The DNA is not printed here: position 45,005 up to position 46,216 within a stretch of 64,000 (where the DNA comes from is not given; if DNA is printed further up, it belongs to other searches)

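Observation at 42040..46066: Possible bacterial deoxynucleoside 2'-hydroxylase (or thymine hydroxylase) salvage operon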

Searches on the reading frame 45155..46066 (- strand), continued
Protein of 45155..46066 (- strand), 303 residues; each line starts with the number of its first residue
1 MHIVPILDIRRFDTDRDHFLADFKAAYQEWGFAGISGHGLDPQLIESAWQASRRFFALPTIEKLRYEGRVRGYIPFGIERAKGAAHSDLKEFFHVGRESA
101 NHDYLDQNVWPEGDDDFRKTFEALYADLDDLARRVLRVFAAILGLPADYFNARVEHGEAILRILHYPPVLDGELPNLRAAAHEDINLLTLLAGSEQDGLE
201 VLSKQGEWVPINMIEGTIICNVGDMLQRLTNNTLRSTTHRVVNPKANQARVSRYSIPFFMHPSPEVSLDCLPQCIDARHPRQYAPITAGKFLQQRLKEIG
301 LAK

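Call 20: find_encoding_contigs(protein=P0032, flank=7000, max_places=1)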
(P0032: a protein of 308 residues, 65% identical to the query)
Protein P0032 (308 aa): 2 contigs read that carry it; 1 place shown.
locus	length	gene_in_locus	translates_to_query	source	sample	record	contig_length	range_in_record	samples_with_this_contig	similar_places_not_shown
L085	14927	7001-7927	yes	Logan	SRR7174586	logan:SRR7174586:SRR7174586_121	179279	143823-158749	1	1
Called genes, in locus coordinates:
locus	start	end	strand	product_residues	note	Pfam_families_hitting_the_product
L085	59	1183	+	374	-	PF12833:HTH_18, PF00165:HTH_AraC (weak)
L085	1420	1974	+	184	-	-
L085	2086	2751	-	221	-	PF05175:MTS, PF10294:Methyltransf_16 (weak), PF06325:PrmA, PF13847:Methyltransf_31 (weak), PF13649:Methyltransf_25 (weak)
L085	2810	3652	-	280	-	PF00581:Rhodanese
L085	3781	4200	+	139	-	PF04828:GFA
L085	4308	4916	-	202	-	-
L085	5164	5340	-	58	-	-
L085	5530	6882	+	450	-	PF05708:Peptidase_C92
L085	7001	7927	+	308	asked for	PF14226:DIOX_N, PF03171:2OG-FeII_Oxy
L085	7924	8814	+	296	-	PF00294:PfkB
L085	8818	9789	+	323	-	PF01156:IU_nuc_hydro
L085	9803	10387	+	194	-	PF00265:TK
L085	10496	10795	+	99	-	-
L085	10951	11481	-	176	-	PF01814:Hemerythrin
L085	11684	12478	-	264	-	PF00557:Peptidase_M24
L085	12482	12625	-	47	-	PF11903:ParD_like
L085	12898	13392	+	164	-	-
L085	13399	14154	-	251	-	PF04338:DUF481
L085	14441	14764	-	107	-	-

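Call 21: find_encoding_contigs(protein=P0116, flank=7000, max_places=1)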
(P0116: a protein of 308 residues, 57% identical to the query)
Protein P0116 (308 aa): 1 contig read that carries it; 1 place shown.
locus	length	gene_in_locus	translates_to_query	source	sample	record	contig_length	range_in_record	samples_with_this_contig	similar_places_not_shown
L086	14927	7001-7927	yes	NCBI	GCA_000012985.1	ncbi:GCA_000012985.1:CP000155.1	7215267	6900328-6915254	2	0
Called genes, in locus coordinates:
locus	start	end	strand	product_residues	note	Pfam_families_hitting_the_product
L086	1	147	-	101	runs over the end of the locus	PF20619:DUF6804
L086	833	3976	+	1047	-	PF00912:Transgly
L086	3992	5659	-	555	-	PF01270:Glyco_hydro_8, PF00553:CBM_2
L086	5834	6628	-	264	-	PF14257:DUF4349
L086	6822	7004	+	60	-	-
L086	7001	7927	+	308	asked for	PF14226:DIOX_N, PF03171:2OG-FeII_Oxy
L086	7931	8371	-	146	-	PF07080:DUF1348, PF12680:SnoaL_2 (weak)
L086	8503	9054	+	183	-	PF00440:TetR_N, PF17940:TetR_C_31 (faint), PF16925:TetR_C_13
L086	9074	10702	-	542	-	PF05154:TM2, PF00114:Pilin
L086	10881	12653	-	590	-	PF01019:G_glu_transpept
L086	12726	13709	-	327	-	PF12625:Arabinose_bd, PF12833:HTH_18, PF00165:HTH_AraC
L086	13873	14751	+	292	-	PF10118:Metal_hydrol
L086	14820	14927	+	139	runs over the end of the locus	PF22381:Staph_reg_Sar_Rot (weak), PF01047:MarR, PF12802:MarR_2, PF13463:HTH_27 (weak)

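Call 24: search_solved_structures(query=window:45155-46066:-, max_evalue=1e-30, show_alignments=4)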
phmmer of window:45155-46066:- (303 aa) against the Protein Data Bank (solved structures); distinct sequences matched with E-value up to 1e-30: 5.
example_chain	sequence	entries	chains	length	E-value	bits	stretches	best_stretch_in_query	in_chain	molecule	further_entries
3oox_A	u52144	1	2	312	2.4e-78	266.9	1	12-302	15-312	putative 2OG-Fe(II) oxygenase family protein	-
9ovh_A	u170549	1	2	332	8.8e-42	146.8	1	4-273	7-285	2-oxoglutarate-dependent ethylene/succinate-forming enzyme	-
5c3p_A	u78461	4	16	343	5.8e-40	140.8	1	3-297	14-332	Thymine dioxygenase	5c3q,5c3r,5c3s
3on7_A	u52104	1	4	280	7.3e-37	130.7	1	23-268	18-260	Oxidoreductase, iron/ascorbate family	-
5c3o_A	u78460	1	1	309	1.2e-33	120.2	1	3-264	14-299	Thymine dioxygenase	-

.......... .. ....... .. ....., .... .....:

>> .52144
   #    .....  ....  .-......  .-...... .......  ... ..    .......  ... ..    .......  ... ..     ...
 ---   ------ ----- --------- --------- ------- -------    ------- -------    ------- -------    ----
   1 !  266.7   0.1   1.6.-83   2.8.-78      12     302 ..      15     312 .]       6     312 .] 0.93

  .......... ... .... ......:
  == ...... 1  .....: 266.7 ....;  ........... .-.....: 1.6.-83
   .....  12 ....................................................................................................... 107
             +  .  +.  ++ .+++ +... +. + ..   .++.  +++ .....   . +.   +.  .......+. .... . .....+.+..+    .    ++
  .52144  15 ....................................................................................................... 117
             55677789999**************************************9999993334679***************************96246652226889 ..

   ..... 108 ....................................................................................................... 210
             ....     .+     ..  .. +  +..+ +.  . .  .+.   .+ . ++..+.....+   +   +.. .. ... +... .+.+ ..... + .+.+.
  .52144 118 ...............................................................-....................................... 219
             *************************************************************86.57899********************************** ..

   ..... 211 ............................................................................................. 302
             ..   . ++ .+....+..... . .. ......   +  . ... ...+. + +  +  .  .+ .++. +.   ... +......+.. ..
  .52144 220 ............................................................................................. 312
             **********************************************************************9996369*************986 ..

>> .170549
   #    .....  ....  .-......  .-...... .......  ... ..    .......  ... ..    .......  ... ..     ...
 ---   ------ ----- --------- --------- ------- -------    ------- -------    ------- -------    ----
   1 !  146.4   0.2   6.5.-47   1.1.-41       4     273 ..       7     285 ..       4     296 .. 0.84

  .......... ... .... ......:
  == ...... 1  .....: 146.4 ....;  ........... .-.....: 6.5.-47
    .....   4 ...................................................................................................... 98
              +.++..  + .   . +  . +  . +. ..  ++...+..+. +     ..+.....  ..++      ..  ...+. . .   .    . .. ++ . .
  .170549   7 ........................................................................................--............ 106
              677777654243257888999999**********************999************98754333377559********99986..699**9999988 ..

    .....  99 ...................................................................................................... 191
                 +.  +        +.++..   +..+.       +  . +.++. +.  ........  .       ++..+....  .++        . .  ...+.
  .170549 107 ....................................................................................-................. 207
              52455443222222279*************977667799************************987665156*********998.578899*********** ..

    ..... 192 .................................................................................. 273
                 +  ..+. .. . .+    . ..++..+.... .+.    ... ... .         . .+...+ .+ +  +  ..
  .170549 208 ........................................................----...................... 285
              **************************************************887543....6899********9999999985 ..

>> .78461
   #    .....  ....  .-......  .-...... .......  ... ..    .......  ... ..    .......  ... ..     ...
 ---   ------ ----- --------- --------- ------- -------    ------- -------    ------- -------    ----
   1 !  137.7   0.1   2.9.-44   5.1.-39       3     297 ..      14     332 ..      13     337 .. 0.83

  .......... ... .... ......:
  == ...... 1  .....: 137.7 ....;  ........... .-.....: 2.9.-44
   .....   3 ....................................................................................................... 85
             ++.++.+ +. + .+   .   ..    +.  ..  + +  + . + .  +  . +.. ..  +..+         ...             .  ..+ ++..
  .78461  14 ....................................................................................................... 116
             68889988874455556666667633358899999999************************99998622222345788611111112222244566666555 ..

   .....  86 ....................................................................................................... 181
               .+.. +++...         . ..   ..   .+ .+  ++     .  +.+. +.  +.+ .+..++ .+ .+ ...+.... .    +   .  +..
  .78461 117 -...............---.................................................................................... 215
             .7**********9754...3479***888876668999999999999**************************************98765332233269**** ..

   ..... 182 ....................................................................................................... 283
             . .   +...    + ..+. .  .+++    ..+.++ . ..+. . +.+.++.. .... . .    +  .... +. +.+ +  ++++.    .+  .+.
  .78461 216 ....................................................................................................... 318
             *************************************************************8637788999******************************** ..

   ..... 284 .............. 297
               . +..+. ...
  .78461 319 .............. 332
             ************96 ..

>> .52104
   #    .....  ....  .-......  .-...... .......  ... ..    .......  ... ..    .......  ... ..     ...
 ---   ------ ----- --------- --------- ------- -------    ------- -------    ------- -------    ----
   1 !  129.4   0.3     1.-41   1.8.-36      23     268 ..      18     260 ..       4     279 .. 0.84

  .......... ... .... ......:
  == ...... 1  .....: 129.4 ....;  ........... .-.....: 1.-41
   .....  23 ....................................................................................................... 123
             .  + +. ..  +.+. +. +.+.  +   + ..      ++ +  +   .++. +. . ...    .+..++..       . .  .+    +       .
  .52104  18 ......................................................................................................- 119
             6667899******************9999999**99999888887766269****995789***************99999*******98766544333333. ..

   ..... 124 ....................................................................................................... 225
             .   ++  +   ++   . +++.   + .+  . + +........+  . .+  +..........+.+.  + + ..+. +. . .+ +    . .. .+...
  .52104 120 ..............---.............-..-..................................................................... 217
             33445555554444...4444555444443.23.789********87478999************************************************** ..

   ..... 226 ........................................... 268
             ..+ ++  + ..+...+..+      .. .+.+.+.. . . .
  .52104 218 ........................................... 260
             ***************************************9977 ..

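Call 27: find_related_loci(query=A1, collection=metagenome_contigs, flank=8000)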
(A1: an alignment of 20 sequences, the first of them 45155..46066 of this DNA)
Query A1 (303 aa) in metagenome_contigs; peptide patterns used: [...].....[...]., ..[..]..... (x = any residue, [..] = any of these).
599 stretches matched a pattern (row limit reached: there are more); 560 encode a relative of the query (tblastn E <= 1e-3); the best 80 are kept; 80 distinct loci.
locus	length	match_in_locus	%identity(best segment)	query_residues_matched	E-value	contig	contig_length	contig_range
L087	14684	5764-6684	53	4-301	1e-106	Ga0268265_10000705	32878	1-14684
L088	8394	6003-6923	54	4-301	3e-104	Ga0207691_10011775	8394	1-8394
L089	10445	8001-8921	53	4-301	7e-104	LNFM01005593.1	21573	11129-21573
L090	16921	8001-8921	52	4-301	1e-103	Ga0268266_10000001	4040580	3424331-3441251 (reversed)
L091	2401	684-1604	54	4-301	8e-108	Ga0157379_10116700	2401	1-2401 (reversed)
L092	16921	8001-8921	52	4-301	3e-103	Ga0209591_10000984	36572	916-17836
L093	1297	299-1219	52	4-301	9e-112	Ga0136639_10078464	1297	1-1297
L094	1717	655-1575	53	4-301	3e-110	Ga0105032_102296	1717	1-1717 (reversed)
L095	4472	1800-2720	53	4-301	5e-103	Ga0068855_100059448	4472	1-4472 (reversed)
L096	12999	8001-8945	52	1-301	1e-102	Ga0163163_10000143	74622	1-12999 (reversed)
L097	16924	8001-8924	53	3-301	6e-102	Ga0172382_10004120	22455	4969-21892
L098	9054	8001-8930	51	1-301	9e-102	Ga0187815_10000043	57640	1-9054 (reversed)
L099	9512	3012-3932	51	4-301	9e-102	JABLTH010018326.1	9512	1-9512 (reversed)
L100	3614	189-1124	52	4-301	9e-103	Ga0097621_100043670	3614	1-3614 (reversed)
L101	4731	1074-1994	51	4-301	1e-101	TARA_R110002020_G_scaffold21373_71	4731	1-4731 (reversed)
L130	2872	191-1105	52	4-301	7e-99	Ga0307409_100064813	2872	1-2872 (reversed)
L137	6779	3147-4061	52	4-301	2e-94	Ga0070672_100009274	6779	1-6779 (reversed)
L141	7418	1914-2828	53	4-301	3e-94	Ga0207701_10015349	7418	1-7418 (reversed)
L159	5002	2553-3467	50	4-301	2e-88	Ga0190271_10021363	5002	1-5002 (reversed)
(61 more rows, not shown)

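Call 32: search_protein_families(library=pfam, proteins=[L080:11608-14214:+, L080:8291-9253:-, L080:7208-8122:+, L141:3420-6206:+, L141:882-1856:-, L141:219-866:-, L137:5079-6236:-, L137:2115-3089:-, L137:1452-2099:-, L137:448-1479:-], max_evalue=0.00001)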
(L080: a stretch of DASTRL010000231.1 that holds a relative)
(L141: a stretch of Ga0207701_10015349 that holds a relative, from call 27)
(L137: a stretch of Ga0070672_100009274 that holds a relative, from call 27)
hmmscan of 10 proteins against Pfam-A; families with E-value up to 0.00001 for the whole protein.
L080:11608-14214:+ (868 aa): 2 families
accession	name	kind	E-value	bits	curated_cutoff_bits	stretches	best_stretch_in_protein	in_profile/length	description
PF00593.30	TonB_dep_Rec_b-barrel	-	1.1e-37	131.5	27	1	365-831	60-436/436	TonB dependent receptor-like, beta-barrel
PF07715.20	Plug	-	3.1e-16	60.2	23.9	1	85-191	4-105/107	TonB-dependent Receptor Plug Domain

L080:8291-9253:- (320 aa): 1 family
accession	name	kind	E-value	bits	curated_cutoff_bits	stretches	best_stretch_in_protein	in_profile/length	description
PF02660.20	G3P_acyltransf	-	6.8e-43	147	24.1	1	113-300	1-164/164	Glycerol-3-phosphate acyltransferase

L080:7208-8122:+ (304 aa): 0 families

L141:3420-6206:+ (928 aa): 2 families
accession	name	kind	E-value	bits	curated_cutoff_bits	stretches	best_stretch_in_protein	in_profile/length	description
PF00593.30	TonB_dep_Rec_b-barrel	-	7.4e-37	128.7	27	1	440-891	27-436/436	TonB dependent receptor-like, beta-barrel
PF07715.20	Plug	-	3e-14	53.9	23.9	1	144-251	3-105/107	TonB-dependent Receptor Plug Domain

L141:882-1856:- (324 aa): 1 family
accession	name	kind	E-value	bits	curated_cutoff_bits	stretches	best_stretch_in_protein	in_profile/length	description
PF19420.4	DDAH_eukar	-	4e-86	289.3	23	1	27-322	1-291/291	N,N dimethylarginine dimethylhydrolase, eukaryotic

L141:219-866:- (215 aa): 1 family
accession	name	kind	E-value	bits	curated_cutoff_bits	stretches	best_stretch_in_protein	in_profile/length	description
PF02660.20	G3P_acyltransf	-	1.5e-44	152.5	24.1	1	9-196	1-164/164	Glycerol-3-phosphate acyltransferase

L137:5079-6236:- (385 aa): 0 families

L137:2115-3089:- (324 aa): 1 family
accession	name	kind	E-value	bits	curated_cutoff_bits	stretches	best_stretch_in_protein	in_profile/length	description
PF19420.4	DDAH_eukar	-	1.3e-85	287.6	23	1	27-322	1-291/291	N,N dimethylarginine dimethylhydrolase, eukaryotic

L137:1452-2099:- (215 aa): 1 family
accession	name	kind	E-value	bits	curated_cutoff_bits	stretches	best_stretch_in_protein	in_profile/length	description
PF02660.20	G3P_acyltransf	-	1.1e-46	159.3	24.1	1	9-196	1-164/164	Glycerol-3-phosphate acyltransferase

L137:448-1479:- (343 aa): 3 families
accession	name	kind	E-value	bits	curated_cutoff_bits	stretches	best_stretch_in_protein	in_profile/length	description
PF03099.24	BPL_LplA_LipB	-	1.8e-16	60.7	21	1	123-227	24-133/133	Biotin/lipoate A/B protein ligase family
PF08279.18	HTH_11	-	2.5e-10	40.5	25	1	24-71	7-55/55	HTH domain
PF02237.23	BPL_C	-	1.9e-09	37.7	21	1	298-338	5-46/48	Biotin protein ligase C terminal domain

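Call 35: find_encoding_contigs(protein=P0035, flank=6000, max_places=1)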
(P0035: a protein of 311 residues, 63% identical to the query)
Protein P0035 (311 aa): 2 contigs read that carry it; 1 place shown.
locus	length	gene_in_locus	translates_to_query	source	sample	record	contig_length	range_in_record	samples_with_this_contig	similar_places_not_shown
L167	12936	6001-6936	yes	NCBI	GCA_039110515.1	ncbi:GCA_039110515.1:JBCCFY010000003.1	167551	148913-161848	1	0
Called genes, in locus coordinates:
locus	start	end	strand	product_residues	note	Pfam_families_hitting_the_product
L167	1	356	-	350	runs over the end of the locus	PF00793:DAHP_synth_1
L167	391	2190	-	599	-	PF05960:DUF885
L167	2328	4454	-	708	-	PF06452:CBM9_1, PF19313:DUF5916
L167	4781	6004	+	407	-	PF00083:Sugar_tr (weak), PF07690:MFS_1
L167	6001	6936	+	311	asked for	PF14226:DIOX_N, PF03171:2OG-FeII_Oxy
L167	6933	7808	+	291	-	PF00294:PfkB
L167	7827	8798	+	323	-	PF01156:IU_nuc_hydro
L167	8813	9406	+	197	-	PF00265:TK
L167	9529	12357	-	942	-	PF07715:Plug, PF00593:TonB_dep_Rec_b-barrel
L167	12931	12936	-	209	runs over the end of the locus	-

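Call 36: find_encoding_contigs(protein=P0059, flank=6000, max_places=1)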
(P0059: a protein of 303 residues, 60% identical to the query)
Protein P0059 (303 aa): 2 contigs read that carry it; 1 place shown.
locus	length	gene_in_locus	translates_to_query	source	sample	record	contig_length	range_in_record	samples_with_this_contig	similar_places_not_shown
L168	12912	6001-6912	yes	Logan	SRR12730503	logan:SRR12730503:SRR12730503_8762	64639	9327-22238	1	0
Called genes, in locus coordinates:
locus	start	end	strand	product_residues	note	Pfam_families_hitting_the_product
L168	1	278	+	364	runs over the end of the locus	PF08496:Peptidase_S49_N, PF01343:Peptidase_S49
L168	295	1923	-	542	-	PF00501:AMP-binding, PF13193:AMP-binding_C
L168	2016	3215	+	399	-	PF02515:CoA_transf_3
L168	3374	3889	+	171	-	-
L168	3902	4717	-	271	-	PF00378:ECH_1, PF16113:ECH_2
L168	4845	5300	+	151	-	PF13622:4HBT_3, PF03061:4HBT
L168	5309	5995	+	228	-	PF00702:Hydrolase, PF13419:HAD_2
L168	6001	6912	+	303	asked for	PF14226:DIOX_N, PF03171:2OG-FeII_Oxy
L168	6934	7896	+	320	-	PF01156:IU_nuc_hydro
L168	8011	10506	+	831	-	PF17803:Cadherin_4 (faint), PF17892:Cadherin_5 (faint), PF17963:Big_9, PF05345:He_PIG, PF17829:GH115_C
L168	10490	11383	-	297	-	-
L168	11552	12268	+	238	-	PF00117:GATase, PF07722:Peptidase_C26 (faint)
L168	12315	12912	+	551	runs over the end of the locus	PF01645:Glu_synthase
